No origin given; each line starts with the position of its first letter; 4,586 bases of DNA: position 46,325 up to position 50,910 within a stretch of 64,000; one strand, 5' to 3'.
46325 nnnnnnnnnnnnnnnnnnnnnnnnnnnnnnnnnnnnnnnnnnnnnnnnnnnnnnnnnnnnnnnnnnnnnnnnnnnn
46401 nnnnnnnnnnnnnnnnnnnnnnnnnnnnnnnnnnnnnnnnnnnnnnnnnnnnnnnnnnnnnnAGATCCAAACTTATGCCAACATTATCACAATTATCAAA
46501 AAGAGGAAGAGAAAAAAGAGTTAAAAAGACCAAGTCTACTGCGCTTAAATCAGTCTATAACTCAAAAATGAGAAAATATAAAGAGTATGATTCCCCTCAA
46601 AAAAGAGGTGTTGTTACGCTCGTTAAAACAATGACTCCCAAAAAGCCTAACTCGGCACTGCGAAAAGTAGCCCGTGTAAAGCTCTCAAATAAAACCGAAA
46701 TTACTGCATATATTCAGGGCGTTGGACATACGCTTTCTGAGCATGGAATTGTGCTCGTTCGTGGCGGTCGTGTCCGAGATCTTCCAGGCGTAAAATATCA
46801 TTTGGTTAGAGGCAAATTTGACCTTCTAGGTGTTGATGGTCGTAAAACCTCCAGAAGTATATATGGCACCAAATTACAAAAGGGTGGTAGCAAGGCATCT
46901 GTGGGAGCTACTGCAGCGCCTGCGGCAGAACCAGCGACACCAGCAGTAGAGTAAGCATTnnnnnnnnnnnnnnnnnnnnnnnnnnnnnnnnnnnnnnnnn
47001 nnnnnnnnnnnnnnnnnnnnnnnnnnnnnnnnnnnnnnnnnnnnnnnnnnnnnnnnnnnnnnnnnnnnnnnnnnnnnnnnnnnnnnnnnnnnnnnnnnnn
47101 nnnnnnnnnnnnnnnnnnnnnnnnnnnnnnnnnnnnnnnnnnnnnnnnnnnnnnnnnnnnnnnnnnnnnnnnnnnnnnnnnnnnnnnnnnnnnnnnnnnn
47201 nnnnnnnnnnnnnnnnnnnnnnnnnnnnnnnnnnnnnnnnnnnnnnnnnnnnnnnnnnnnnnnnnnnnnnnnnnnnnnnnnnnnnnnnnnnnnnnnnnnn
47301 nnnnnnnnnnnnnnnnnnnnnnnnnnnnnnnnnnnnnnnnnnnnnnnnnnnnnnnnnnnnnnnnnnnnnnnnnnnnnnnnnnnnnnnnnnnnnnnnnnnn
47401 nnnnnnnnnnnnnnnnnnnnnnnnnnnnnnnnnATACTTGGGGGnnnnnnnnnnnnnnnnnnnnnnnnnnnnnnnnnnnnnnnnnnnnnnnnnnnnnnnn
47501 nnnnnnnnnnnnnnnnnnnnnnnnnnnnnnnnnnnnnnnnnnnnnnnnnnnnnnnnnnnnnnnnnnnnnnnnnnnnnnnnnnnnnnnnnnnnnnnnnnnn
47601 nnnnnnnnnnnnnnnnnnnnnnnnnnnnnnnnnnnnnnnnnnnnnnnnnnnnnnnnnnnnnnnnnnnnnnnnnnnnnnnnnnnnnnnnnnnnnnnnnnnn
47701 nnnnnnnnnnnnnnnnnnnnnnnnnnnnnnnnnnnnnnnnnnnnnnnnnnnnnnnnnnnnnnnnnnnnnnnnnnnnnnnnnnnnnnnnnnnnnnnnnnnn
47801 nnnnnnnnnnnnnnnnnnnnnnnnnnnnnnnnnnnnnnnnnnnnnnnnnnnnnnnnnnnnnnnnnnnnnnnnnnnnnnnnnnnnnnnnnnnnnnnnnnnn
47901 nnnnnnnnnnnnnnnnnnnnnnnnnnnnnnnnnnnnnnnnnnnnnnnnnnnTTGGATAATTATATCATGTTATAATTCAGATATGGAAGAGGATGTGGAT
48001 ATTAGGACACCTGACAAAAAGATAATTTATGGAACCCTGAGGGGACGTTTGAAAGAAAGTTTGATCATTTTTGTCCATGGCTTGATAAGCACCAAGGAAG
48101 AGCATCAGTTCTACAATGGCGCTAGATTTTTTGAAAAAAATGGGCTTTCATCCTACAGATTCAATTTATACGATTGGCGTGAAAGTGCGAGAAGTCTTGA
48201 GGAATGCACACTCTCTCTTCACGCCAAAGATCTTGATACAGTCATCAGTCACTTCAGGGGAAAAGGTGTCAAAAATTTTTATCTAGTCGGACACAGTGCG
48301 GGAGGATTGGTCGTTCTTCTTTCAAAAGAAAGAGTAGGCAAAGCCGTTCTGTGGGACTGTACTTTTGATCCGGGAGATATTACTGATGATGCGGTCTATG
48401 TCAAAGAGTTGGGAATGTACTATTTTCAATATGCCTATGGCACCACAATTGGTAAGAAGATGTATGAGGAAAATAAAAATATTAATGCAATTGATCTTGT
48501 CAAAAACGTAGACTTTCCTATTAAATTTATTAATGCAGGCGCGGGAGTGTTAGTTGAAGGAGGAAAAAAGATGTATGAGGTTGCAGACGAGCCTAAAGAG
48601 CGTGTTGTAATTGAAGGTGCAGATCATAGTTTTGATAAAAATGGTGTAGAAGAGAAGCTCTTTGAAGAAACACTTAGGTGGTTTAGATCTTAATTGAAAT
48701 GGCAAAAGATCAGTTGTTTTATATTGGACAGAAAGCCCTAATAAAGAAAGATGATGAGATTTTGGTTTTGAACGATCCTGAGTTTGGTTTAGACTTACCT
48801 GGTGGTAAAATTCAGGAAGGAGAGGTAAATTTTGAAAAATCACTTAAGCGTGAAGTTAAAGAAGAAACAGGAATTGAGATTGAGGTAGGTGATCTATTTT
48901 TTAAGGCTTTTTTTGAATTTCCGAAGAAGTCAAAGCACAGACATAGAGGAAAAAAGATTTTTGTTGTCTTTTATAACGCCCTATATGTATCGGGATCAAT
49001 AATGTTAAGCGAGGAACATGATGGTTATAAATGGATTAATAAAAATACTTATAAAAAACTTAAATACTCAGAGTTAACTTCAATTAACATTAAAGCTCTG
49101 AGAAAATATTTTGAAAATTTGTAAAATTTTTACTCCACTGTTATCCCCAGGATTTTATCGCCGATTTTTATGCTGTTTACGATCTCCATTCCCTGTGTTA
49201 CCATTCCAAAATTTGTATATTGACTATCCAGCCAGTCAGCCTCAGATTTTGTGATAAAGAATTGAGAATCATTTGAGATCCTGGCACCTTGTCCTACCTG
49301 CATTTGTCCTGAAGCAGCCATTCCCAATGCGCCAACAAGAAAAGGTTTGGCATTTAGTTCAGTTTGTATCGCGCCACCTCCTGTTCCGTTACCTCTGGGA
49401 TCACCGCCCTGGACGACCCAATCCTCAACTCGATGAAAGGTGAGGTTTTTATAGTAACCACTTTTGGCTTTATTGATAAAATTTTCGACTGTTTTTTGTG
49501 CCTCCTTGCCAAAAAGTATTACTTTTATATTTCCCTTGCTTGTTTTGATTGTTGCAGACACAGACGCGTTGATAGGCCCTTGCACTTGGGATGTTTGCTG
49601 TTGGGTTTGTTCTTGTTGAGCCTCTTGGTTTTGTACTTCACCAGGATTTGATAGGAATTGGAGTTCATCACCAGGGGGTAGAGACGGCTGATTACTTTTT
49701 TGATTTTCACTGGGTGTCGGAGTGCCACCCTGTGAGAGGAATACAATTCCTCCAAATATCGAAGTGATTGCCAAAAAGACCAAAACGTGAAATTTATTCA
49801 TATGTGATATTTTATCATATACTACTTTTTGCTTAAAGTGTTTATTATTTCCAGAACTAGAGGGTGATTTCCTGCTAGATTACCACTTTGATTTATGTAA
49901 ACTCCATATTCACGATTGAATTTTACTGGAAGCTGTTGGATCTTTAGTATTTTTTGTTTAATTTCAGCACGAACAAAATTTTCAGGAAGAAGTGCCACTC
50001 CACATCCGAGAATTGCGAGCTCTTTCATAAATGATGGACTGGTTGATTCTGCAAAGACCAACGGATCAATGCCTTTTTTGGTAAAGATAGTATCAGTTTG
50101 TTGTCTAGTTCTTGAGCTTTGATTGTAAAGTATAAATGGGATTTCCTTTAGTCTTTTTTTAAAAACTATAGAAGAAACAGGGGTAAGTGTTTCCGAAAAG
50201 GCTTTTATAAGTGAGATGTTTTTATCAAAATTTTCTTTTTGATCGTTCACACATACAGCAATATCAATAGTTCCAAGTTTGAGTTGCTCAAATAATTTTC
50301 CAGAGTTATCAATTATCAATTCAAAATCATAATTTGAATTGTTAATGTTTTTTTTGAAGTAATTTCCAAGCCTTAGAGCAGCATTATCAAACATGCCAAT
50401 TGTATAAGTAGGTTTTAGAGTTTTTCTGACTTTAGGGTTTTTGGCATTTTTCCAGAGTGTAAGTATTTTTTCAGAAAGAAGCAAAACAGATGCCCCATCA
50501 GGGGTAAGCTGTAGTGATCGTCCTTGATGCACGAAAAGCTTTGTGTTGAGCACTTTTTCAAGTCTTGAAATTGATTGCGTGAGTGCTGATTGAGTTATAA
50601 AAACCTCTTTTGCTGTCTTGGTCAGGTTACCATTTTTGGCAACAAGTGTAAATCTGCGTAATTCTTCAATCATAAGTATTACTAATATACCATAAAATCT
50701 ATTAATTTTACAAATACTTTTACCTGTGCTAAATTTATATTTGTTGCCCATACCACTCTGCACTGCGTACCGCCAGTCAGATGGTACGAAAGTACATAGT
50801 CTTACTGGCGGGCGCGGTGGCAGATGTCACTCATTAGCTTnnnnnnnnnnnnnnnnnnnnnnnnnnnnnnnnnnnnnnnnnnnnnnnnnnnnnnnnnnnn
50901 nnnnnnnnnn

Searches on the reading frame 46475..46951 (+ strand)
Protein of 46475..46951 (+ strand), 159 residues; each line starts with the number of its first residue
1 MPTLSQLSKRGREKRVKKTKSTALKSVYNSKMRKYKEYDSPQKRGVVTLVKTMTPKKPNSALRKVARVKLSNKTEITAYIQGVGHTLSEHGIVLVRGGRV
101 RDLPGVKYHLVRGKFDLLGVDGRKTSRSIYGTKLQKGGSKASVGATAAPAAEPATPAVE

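Call 43: search_protein_families(library=pfam, proteins=[window:46475-46951:+], max_evalue=0.001)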
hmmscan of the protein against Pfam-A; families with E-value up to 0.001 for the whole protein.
window:46475-46951:+ (159 aa): 1 family
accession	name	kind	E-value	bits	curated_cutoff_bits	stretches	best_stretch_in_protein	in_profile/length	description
PF00164.32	Ribosom_S12_S23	-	6.6e-30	103.5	22.3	1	39-128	10-103/110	Ribosomal protein S12/S23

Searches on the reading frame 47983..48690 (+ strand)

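Call 43: search_protein_families(library=pfam, proteins=[window:47983-48690:+], max_evalue=0.001)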
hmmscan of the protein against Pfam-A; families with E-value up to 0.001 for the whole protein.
window:47983-48690:+ (236 aa): 3 families
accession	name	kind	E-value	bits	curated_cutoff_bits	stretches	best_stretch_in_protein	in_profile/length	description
PF12697.13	Abhydrolase_6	-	7e-08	33.8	26.3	1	28-145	1-113/217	Alpha/beta hydrolase family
PF00561.26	Abhydrolase_1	-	1.8e-05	25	25.8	1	27-112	2-84/245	alpha/beta hydrolase fold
PF12146.15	Hydrolase_4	-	0.0002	21.2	27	1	26-113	5-92/239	Serine aminopeptidase, S33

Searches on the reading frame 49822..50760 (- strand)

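Call 43: search_protein_families(library=pfam, proteins=[window:49822-50760:-], max_evalue=0.001)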
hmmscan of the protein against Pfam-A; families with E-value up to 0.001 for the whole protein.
window:49822-50760:- (312 aa): 2 families
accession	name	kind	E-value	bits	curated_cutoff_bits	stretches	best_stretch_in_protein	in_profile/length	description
PF03466.25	LysR_substrate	-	8.3e-17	61.7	28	1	145-292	36-190/209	LysR substrate binding domain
PF00126.33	HTH_1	-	2e-16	60.1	26.6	1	32-89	2-59/60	Bacterial regulatory helix-turn-helix protein, lysR family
